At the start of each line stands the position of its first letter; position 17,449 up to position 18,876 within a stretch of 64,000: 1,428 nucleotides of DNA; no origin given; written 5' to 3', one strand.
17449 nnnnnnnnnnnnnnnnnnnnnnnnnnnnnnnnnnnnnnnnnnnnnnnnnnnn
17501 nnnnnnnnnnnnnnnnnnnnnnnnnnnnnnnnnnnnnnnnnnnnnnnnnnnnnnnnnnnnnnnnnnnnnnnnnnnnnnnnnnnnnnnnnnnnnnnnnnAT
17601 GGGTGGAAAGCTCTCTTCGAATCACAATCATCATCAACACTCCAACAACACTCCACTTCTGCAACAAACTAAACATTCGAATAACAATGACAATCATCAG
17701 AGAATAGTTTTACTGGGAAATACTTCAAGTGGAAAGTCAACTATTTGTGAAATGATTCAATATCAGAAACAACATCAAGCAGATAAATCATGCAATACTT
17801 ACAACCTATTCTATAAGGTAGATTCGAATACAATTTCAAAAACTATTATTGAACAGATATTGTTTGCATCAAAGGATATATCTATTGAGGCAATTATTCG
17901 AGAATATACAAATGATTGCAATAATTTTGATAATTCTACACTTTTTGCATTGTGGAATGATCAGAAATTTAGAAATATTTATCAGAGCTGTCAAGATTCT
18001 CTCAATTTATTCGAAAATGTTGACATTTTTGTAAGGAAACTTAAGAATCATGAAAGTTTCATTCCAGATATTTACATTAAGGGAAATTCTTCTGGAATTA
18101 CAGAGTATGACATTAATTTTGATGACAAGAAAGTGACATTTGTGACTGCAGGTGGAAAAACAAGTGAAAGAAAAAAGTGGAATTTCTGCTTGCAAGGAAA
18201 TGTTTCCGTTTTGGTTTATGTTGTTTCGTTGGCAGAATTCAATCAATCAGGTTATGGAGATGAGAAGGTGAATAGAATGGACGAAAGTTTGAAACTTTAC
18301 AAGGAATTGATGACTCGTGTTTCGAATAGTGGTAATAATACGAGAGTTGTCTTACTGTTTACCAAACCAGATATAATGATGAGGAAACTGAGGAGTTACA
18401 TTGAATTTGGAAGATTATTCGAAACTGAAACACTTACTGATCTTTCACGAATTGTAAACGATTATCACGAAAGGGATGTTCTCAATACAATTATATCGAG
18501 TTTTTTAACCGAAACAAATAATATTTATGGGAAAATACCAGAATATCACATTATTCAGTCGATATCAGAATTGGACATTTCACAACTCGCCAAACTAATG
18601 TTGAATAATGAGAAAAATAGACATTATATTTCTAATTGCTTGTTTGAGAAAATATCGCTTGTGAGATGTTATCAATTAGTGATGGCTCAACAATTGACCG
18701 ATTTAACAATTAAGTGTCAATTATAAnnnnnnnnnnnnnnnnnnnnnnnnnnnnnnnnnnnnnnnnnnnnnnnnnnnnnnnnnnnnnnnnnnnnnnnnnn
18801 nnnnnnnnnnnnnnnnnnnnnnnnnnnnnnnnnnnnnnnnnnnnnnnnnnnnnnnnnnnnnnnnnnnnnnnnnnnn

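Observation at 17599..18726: G-alpha-like protein lacking the canonical catalytic Gln and Arg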

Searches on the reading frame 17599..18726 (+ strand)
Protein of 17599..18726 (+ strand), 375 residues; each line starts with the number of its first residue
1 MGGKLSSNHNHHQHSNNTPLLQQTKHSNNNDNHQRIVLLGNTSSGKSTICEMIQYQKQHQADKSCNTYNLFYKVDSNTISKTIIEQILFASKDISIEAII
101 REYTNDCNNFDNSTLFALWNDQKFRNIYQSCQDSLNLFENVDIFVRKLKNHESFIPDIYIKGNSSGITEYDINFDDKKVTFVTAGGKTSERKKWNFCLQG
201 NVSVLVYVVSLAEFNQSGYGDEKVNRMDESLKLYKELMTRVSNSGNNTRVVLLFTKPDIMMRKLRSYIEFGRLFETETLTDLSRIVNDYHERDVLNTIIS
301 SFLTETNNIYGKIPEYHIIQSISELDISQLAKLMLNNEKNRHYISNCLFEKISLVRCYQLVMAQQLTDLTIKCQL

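Call 3: search_protein_families(library=pfam, proteins=[window:17599-18726:+], max_evalue=0.1)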
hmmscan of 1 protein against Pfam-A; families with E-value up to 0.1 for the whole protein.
window:17599-18726:+ (375 aa): 15 families
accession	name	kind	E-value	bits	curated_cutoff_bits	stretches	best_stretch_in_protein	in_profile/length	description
PF00503.26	G-alpha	-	1.9e-45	155.9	48.8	1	22-311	12-306/333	G-protein alpha subunit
PF00025.27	Arf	-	5.2e-05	23.2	22.3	0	27-60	8-41/174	ADP-ribosylation factor family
PF20720.3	nSTAND3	-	0.00023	21.3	27.2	1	31-62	15-46/155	Novel STAND NTPase 3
PF04670.18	Gtr1_RagA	-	0.00077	19.4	22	0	200-269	75-133/232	Gtr1/RagA G protein conserved region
PF13401.12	AAA_22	-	0.0069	17.1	27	1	34-90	6-57/130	AAA domain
PF00158.32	Sigma54_activat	-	0.0072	16.5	20.2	1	23-93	14-75/168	Sigma-54 interaction domain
PF00005.33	ABC_tran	-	0.0082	17.2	25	1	33-64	11-42/137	ABC transporter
PF24883.2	NPHP3_N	-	0.0086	16.7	24.8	1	28-121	16-111/164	Nephrocystin 3, N-terminal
PF08477.19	Roc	-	0.016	15.9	27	1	35-102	1-71/119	Ras of Complex, Roc, domain of DAPkinase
PF12775.13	AAA_7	-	0.032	14.2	25.8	1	31-86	31-85/181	P-loop containing dynein motor region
PF21218.2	Fpg-like_C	-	0.035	14.2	27.1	1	175-188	16-29/34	Formamidopyrimidine-DNA glycosylase-like, C-terminal domain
PF05621.17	TniB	-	0.035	14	22.4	1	21-69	23-71/189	Bacterial TniB protein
PF01926.29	MMR_HSR1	-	0.037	14.6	21.9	0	35-68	1-34/113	50S ribosome-binding GTPase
PF14129.11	DUF4296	-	0.044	14.8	27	0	94-136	40-82/87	Domain of unknown function (DUF4296)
PF10662.15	PduV-EutP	-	0.084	13.1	21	0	34-109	2-79/143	Ethanolamine utilisation - propanediol utilisation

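Call 4: search_solved_structures(query=window:17599-18723:+, max_evalue=0.01, show_alignments=2)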
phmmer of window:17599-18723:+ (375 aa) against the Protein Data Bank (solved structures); distinct sequences matched with E-value up to 0.01: 345 (the best 60 are shown).
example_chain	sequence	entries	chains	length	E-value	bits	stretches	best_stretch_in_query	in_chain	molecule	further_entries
9sh6_E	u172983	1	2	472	6e-17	65.2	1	133-266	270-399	Guanine nucleotide-binding protein alpha-1 subunit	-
6mhe_A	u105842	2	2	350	1.7e-16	63.7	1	160-265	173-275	Guanine nucleotide-binding protein G(k) subunit alpha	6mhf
4fid_A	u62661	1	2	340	1.8e-14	57.1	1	35-275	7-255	G protein alpha subunit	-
1zcb_A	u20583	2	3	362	2.3e-14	56.7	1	115-265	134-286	G alpha i/13 | Guanine nucleotide-binding protein G(k) subunit alpha, Guanine nucleotide-binding protein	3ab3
3cx7_A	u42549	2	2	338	2.4e-14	56.7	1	115-265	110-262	Guanine Nucleotide-Binding Protein Galpha 13 | Guanine nucleotide-binding protein alpha-13 subunit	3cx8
9md1_A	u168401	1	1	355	4.9e-14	55.6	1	31-266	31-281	Guanine nucleotide-binding protein G(z) subunit alpha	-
3qi2_A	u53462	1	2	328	5.5e-14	55.4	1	161-265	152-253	Guanine nucleotide-binding protein G(i) subunit alpha-1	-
8h8j_A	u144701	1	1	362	5.6e-14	55.4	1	115-265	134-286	Guanine nucleotide-binding protein subunit alpha-13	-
7t6b_A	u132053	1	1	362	5.8e-14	55.4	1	115-265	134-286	Guanine nucleotide-binding protein subunit alpha-13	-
3cx6_A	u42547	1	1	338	6.2e-14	55.3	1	115-265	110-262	Guanine nucleotide-binding protein alpha-13 subunit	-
1as0_A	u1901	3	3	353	6.7e-14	55.2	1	161-265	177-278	GIA1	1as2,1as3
3onw_A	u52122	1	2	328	7.9e-14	54.9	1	161-265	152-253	Guanine nucleotide-binding protein G(i) subunit alpha-1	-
3qe0_A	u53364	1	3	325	8.8e-14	54.8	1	161-265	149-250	Guanine nucleotide-binding protein G(i) subunit alpha-1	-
2xns_A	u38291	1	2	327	9.1e-14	54.7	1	161-265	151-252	GUANINE NUCLEOTIDE-BINDING PROTEIN G(I) SUBUNIT ALPHA-1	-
1shz_A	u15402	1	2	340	1e-13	54.6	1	115-265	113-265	Guanine Nucleotide-Binding Protein Galpha(13):Galpha(i1) Chimera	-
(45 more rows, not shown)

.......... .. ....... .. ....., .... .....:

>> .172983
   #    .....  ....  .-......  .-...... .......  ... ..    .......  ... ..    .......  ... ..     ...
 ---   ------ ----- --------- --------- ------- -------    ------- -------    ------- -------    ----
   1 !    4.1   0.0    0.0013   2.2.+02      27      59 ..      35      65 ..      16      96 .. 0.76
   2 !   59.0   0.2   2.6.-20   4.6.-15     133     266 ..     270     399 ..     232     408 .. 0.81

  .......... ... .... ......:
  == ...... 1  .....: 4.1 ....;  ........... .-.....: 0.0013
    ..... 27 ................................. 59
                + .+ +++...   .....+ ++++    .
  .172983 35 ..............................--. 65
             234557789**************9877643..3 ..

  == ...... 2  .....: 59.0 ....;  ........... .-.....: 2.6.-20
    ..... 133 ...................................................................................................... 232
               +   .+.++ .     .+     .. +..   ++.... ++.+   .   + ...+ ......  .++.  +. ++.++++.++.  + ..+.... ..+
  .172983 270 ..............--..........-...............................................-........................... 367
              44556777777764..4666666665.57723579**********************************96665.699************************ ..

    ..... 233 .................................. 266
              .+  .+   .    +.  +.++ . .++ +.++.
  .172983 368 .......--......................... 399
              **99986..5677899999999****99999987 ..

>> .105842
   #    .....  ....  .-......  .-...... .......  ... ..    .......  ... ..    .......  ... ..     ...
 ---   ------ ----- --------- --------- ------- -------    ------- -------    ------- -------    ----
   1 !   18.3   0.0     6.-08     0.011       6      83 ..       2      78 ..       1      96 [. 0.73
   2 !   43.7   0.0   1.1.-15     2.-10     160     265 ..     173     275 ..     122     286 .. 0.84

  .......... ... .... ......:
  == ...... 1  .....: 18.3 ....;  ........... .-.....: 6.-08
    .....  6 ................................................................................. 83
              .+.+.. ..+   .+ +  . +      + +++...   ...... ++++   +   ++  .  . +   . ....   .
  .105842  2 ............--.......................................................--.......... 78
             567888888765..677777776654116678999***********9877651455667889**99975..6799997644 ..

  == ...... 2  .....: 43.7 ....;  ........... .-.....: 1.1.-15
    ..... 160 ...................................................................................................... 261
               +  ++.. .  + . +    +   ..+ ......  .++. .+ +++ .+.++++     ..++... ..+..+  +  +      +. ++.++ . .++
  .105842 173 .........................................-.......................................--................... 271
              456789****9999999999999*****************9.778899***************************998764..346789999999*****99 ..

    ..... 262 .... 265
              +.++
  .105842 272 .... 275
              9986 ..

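Call 5: find_homologous_proteins(query=window:17599-18723:+)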
Query window:17599-18723:+ (375 aa): 2 proteins with E <= 0.001 among 1698 candidates.
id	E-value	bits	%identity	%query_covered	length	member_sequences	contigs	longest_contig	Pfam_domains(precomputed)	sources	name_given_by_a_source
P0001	1.7e-126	440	57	100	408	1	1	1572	PF00503.27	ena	-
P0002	6.3e-59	218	56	55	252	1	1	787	PF00503.27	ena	-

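Call 27: search_protein_representatives(protein=window:17599-18723:+)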
Query: 375 residues. Proteins with E-value up to 0.001 (for the whole library): 2620; up to 1e-10: 210; up to 1e-30: 5. The best 150 are listed.
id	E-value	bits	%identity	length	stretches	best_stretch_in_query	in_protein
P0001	5.3e-127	440.3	63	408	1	1-374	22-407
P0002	2.0e-59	218.1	54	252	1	4-239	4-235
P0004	2.8e-55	204.4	94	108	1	227-332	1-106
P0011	1.6e-33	132.9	36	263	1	115-371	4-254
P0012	4.6e-31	124.8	31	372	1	33-371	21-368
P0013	3.8e-26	108.7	31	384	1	24-359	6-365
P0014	2.5e-19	86.2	31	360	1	81-272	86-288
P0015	2.8e-19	86.1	32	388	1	112-359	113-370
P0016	4.5e-19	85.4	33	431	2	124-351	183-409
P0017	4.5e-17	78.8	33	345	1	86-266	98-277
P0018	5.8e-17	78.4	31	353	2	113-271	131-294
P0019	6.5e-17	78.3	30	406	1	134-350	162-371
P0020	4.7e-16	75.5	28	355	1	9-266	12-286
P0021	6.1e-16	75.1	31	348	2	114-275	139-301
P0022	1.4e-15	73.9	28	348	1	28-266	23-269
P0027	4.0e-15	72.4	24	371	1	26-371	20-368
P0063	3.3e-13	66.1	31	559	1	163-353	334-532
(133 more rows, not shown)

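Call 30: list_cluster_members(proteins=[P0001, P0002, P0011, P0012, P0013, P0015, P0016, P0019, P0027, P0063])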
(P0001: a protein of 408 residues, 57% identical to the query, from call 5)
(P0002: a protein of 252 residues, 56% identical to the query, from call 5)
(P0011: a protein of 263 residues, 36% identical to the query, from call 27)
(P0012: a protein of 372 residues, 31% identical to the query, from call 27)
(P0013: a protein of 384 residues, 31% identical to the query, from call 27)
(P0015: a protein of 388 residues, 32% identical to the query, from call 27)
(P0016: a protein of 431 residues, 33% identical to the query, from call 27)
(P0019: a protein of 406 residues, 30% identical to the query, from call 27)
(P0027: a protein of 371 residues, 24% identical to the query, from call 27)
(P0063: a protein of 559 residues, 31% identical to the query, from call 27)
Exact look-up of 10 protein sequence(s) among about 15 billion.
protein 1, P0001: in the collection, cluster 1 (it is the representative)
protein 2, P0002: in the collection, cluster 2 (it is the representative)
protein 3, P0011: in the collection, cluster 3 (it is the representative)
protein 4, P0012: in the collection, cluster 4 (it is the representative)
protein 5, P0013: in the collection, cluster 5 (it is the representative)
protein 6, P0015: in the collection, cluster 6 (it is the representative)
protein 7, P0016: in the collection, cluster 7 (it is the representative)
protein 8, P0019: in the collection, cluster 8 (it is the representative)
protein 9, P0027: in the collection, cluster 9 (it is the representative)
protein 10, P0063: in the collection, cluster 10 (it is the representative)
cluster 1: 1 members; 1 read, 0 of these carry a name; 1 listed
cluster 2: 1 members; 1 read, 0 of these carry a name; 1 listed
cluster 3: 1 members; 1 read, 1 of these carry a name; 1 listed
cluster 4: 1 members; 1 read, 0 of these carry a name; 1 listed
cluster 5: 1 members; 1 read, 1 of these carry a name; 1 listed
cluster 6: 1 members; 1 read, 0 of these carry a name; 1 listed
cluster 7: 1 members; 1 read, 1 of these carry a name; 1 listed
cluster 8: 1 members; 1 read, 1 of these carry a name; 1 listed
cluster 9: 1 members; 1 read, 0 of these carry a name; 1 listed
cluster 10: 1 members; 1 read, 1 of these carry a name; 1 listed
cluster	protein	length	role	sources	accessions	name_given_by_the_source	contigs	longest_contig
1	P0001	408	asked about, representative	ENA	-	-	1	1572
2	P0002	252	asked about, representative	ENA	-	-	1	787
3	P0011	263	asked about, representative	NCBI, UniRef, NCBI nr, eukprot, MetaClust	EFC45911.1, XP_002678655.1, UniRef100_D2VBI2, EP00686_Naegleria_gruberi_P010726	predicted protein [Naegleria gruberi] | Predicted protein n=1 Tax=Naegleria gruberi TaxID=5762 RepID=D2VBI2_NAEGR | uncharacterized protein NAEGRDRAFT_66226 [Naegleria gruberi]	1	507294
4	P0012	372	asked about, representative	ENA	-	-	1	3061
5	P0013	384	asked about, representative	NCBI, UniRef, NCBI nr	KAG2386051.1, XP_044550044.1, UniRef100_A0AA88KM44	hypothetical protein C9374_003200 [Naegleria lovaniensis] | Uncharacterized protein n=1 Tax=Naegleria lovaniensis TaxID=51637 RepID=A0AA88KM44_NAELO | uncharacterized protein C9374_003200 [Naegleria lovaniensis]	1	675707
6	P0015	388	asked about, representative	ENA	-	-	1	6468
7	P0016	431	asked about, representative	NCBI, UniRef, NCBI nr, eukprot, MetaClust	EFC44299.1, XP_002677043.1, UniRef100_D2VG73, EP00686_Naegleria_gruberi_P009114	predicted protein [Naegleria gruberi] | Predicted protein n=1 Tax=Naegleria gruberi TaxID=5762 RepID=D2VG73_NAEGR | uncharacterized protein NAEGRDRAFT_49275 [Naegleria gruberi]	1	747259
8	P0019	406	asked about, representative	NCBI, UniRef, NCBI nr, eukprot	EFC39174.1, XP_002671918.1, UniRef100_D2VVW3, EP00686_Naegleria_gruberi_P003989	predicted protein [Naegleria gruberi] | Predicted protein n=1 Tax=Naegleria gruberi TaxID=5762 RepID=D2VVW3_NAEGR | uncharacterized protein NAEGRDRAFT_73162 [Naegleria gruberi]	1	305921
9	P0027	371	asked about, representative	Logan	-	-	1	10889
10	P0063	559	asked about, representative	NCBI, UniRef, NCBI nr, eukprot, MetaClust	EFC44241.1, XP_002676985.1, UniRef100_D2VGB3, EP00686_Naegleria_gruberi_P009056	predicted protein [Naegleria gruberi] | Predicted protein n=1 Tax=Naegleria gruberi TaxID=5762 RepID=D2VGB3_NAEGR | uncharacterized protein NAEGRDRAFT_67917 [Naegleria gruberi]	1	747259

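Call 31: predict_structure(protein=window:17599-18723:+)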
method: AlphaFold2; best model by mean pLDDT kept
length: 375 residues; sequences in the alignment: 1
mean_pLDDT: 33.8   pTM: 0.24
mean pLDDT of the five models: 33.8, 31.4, 28.8, 28.6, 28.0
residues with pLDDT >= 90: 0; 70-90: 0; 50-70: 0; < 50: 375
segments of 3 or more residues with pLDDT < 50: 1-375
pLDDT, mean of each block of 10 residues (from residue 1): 32 29 29 31 37 40 32 35 38 34 28 25 27 26 27 29 29 30 27 29 38 39 43 45 41 37 29 32 34 38 35 31 36 38 36 42 42 36
secondary structure, 60 per line:
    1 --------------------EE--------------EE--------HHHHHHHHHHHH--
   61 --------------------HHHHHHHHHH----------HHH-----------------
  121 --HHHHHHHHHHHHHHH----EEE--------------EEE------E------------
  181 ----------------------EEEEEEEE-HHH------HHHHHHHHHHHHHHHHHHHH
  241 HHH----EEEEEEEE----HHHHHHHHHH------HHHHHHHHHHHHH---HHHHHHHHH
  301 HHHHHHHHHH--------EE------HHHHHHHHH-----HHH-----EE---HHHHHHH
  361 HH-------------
elements in order: H47-58 H81-90 H123-137 E142-144 E159-161 E203-210 H221-243 E248-255 H260-269 H276-288 H292-310 H327-335 H354-362

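Call 33: find_homologous_proteins(query=A1, max_evalue=1e-10)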
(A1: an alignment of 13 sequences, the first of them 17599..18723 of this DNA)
Query A1 (13 sequences) (375 aa, profile of the alignment): 3 proteins with E <= 1e-10 among 7134 candidates.
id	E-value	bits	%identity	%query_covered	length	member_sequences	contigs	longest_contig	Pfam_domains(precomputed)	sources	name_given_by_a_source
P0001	1.5e-123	431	57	100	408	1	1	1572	PF00503.27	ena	-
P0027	1.1e-110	388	26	50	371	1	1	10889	PF00503.27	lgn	-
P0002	5.4e-73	264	56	55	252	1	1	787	PF00503.27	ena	-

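Call 38: find_encoding_contigs(protein=P0001, flank=3000, max_places=3)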
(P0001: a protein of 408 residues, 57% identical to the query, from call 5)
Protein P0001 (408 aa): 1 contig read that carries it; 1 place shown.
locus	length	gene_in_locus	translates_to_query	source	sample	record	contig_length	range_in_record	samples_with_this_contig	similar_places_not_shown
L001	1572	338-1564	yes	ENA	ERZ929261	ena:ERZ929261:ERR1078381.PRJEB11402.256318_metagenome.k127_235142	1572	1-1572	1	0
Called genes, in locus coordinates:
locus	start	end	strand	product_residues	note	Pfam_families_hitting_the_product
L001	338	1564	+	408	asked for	PF00503:G-alpha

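Call 51: predict_structure(alignment_id=A2)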
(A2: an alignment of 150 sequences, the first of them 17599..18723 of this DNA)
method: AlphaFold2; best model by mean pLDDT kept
length: 375 residues; sequences in the alignment: 150
mean_pLDDT: 87.5   pTM: 0.86
mean pLDDT of the five models: 87.5, 86.3, 85.8, 85.3, 85.1
residues with pLDDT >= 90: 262; 70-90: 66; 50-70: 23; < 50: 24
segments of 3 or more residues with pLDDT < 50: 1-19
pLDDT, mean of each block of 10 residues (from residue 1): 40 43 51 94 96 93 68 82 90 85 87 94 93 92 95 91 94 94 96 96 97 94 95 97 94 98 94 96 94 98 96 96 96 91 92 69 78 65
secondary structure, 60 per line:
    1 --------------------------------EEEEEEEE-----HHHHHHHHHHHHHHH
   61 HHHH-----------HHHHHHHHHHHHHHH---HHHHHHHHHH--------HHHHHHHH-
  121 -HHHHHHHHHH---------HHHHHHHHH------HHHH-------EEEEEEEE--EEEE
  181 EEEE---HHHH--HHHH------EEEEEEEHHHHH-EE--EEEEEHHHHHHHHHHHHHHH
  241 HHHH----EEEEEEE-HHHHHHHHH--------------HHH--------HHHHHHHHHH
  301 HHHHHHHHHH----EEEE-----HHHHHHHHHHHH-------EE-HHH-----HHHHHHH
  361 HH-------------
elements in order: E33-40 H46-64 H76-90 H94-103 H112-119 H122-131 H141-149 H156-159 E167-174 E177-184 H188-191 H194-197 E204-210 H211-215 E221-225 H226-244 E249-255 H257-265 H291-310 E315-318 H324-335 H354-362
